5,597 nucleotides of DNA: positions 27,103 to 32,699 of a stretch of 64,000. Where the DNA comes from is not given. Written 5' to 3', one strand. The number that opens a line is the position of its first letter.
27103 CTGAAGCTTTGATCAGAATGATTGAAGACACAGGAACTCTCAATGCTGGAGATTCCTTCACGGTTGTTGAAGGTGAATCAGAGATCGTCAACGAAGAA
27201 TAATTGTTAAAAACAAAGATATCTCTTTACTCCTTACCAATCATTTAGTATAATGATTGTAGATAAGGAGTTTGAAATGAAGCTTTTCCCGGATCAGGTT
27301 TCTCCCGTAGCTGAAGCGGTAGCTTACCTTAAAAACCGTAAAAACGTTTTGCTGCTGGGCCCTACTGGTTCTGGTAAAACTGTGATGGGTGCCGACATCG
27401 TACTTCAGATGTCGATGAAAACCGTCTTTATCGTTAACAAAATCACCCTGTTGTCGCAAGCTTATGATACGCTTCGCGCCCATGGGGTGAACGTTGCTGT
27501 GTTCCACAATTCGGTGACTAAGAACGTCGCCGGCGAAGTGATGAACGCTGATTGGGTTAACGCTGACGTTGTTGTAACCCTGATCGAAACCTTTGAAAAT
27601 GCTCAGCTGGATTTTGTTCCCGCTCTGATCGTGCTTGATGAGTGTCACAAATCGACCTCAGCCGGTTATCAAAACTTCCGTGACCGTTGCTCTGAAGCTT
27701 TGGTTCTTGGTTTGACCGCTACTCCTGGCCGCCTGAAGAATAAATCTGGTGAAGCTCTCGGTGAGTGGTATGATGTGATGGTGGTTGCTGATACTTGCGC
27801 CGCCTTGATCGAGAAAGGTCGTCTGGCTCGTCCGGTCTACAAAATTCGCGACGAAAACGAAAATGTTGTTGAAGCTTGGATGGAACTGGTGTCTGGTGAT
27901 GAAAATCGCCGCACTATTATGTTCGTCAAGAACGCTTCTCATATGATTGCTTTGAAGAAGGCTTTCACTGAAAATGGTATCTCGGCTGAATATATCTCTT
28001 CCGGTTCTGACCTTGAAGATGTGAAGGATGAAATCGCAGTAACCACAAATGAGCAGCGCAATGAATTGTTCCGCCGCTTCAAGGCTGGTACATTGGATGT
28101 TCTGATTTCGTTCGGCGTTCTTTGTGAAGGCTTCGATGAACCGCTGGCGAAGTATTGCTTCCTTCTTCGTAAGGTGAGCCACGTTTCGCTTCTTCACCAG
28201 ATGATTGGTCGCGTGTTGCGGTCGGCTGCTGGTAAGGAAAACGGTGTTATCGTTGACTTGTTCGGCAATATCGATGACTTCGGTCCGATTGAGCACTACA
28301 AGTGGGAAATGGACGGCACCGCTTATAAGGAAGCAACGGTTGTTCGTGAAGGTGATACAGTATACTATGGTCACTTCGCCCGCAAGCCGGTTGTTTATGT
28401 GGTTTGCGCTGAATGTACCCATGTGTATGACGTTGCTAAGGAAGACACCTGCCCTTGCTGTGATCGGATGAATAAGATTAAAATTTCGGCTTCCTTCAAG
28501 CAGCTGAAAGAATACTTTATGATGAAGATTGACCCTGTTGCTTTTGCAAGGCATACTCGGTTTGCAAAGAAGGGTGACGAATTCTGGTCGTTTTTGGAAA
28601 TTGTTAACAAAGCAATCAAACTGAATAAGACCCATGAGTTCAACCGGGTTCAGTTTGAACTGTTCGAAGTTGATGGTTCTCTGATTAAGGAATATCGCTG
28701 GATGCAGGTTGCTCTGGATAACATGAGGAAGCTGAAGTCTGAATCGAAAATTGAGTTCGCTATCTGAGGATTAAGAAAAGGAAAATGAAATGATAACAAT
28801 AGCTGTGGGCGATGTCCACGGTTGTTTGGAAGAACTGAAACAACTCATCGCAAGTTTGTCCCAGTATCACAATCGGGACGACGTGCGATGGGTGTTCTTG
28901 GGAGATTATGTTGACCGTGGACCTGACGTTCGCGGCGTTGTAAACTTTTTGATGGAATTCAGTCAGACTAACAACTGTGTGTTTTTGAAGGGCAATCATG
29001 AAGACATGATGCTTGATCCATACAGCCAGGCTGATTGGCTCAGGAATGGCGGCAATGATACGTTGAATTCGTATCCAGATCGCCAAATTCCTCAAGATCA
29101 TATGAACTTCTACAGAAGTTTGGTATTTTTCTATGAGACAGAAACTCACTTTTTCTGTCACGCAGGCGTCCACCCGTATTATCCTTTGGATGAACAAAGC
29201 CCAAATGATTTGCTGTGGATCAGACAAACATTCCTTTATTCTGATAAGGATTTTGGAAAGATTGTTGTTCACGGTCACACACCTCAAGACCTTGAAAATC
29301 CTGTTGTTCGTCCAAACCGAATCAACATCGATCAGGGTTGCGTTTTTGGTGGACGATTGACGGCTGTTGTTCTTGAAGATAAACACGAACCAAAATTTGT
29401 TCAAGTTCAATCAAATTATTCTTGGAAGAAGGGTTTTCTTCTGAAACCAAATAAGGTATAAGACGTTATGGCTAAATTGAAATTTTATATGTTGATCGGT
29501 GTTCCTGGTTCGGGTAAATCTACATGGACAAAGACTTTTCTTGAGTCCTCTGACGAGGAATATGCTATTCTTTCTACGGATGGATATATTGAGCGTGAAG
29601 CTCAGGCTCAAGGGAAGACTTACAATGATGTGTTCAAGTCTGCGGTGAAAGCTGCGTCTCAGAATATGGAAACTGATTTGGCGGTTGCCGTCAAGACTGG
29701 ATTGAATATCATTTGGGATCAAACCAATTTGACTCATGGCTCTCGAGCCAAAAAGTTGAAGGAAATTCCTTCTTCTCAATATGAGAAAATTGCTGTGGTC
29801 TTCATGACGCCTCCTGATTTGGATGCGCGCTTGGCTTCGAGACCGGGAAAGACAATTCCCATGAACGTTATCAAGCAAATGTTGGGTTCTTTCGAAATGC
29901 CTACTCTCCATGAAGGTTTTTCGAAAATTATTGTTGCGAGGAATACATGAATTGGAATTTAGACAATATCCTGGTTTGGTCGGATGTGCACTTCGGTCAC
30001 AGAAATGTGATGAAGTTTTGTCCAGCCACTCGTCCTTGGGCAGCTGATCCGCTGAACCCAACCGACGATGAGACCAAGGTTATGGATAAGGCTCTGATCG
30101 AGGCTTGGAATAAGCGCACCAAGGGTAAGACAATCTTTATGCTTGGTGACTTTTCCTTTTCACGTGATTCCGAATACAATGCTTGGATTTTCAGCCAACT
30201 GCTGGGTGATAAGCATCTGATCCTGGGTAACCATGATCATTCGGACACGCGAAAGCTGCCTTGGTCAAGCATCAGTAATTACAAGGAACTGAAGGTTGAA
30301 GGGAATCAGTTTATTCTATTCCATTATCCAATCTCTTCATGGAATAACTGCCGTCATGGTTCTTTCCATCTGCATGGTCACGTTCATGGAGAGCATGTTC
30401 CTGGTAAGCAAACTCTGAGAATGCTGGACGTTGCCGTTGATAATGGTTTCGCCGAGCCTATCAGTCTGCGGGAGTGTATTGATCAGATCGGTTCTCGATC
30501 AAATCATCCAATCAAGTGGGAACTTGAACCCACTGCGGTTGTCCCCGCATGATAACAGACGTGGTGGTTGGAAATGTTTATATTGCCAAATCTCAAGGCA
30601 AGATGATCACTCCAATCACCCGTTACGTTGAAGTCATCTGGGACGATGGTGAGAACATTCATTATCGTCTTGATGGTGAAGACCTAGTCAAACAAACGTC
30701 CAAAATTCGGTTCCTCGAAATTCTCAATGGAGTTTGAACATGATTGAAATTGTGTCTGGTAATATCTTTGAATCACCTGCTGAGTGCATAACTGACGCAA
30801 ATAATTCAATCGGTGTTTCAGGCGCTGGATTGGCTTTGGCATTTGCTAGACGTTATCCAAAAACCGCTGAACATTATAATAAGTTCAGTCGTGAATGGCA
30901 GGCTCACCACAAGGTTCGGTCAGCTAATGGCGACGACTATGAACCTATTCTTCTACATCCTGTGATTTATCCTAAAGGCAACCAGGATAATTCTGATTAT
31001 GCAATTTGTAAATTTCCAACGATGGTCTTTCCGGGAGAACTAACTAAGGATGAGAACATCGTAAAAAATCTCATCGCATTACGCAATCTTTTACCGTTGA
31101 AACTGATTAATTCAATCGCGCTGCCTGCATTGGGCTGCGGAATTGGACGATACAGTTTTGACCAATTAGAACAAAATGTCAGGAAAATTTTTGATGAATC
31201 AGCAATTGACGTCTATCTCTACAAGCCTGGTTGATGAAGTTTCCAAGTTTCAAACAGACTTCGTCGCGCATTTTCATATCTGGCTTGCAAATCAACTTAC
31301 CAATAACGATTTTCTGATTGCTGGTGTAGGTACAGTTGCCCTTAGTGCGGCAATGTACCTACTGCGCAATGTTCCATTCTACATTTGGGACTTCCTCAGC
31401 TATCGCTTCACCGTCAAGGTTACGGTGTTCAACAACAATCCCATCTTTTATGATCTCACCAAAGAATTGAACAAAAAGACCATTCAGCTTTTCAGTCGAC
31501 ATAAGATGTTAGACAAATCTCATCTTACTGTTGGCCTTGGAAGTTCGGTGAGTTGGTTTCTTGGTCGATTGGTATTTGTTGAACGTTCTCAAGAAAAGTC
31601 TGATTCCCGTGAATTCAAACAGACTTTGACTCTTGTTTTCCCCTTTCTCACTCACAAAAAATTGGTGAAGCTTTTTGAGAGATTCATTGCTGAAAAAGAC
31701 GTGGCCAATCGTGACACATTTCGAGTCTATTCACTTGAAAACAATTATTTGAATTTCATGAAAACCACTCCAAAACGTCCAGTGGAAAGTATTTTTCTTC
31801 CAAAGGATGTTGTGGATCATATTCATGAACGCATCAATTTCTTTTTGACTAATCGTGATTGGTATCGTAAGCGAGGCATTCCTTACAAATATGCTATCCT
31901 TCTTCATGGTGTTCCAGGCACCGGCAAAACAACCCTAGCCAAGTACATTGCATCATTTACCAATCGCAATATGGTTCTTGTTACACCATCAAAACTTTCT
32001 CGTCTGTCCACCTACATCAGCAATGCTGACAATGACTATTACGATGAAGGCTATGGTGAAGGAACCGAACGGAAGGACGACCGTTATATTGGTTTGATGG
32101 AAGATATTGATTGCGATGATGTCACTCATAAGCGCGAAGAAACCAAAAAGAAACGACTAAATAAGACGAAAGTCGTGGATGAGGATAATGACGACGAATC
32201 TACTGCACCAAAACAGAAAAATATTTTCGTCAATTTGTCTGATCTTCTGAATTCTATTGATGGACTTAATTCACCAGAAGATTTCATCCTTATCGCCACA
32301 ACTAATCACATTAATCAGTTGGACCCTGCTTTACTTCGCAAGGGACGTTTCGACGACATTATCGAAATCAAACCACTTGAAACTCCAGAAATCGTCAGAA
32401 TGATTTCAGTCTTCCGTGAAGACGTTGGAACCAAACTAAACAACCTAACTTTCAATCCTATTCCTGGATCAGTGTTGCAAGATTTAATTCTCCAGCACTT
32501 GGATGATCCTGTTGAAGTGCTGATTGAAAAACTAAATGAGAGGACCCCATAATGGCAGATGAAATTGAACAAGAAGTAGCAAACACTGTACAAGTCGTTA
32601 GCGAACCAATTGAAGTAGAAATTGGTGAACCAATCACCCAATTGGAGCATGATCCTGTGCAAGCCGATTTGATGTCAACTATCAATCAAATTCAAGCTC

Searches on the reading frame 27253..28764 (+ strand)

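Call 69: search_protein_families(library=phrogs, proteins=[window:27253-28764:+], max_evalue=0.00001)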
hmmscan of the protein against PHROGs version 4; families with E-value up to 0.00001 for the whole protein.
window:27253-28764:+ (504 aa): 7 families
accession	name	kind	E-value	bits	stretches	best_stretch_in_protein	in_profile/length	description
phrog_16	-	DNA, RNA and nucleotide metabolism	5e-60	204.7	1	5-421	267-660/986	DNA helicase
phrog_62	-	DNA, RNA and nucleotide metabolism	2e-12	46.5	1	3-159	689-850/1881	DNA helicase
phrog_3830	-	unknown function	7.1e-12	45.3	1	34-163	295-441/1032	-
phrog_9690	-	DNA, RNA and nucleotide metabolism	7.3e-09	36.1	1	119-339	35-271/306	DNA helicase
phrog_34613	-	unknown function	6.8e-08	32.1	1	10-325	252-567/666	-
phrog_6819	-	DNA, RNA and nucleotide metabolism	1.9e-06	27.6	0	10-116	20-123/645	Holliday junction branch migration helicase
phrog_2488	-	DNA, RNA and nucleotide metabolism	2.7e-06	27.4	0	12-73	20-90/579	DNA helicase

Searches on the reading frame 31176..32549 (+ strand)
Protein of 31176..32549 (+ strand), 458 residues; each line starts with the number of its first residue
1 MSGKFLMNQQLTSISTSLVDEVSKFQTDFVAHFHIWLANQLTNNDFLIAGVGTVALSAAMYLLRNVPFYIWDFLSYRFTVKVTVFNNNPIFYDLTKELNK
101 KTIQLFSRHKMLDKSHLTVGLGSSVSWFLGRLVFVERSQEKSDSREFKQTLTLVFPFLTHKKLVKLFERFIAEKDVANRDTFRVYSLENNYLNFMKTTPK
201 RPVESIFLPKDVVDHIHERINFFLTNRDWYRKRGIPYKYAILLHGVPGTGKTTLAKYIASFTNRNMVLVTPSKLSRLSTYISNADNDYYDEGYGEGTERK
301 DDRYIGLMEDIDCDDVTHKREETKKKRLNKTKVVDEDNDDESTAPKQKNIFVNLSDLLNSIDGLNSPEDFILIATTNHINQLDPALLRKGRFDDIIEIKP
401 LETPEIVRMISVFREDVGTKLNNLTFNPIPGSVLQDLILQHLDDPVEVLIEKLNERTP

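Call 69: search_protein_families(library=phrogs, proteins=[window:31176-32549:+], max_evalue=0.00001)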
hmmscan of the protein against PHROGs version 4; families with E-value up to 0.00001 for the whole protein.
window:31176-32549:+ (458 aa): 10 families
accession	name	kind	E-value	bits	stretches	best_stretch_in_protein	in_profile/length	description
phrog_7485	-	unknown function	4.4e-68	231.2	1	33-454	8-413/430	-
phrog_3757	-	unknown function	3.4e-21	77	2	189-273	77-161/367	-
phrog_10401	-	other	2.1e-13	50.9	1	153-270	364-492/667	ATPase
phrog_9172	-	unknown function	3.9e-12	46.7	1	203-281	80-148/509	-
phrog_30773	-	unknown function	1e-11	44.9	1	354-395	287-328/666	-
phrog_10440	-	unknown function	2.6e-11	43.7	1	351-420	303-373/483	-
phrog_33861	-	unknown function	1.5e-09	38.1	1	240-408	191-363/407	-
phrog_14322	-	unknown function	3.2e-08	34.3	0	315-417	264-367/398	-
phrog_5846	-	DNA, RNA and nucleotide metabolism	1.8e-06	28.5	0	238-266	38-66/380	clamp loader of DNA polymerase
phrog_8638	-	unknown function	2.9e-06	27.2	0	371-399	409-437/568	-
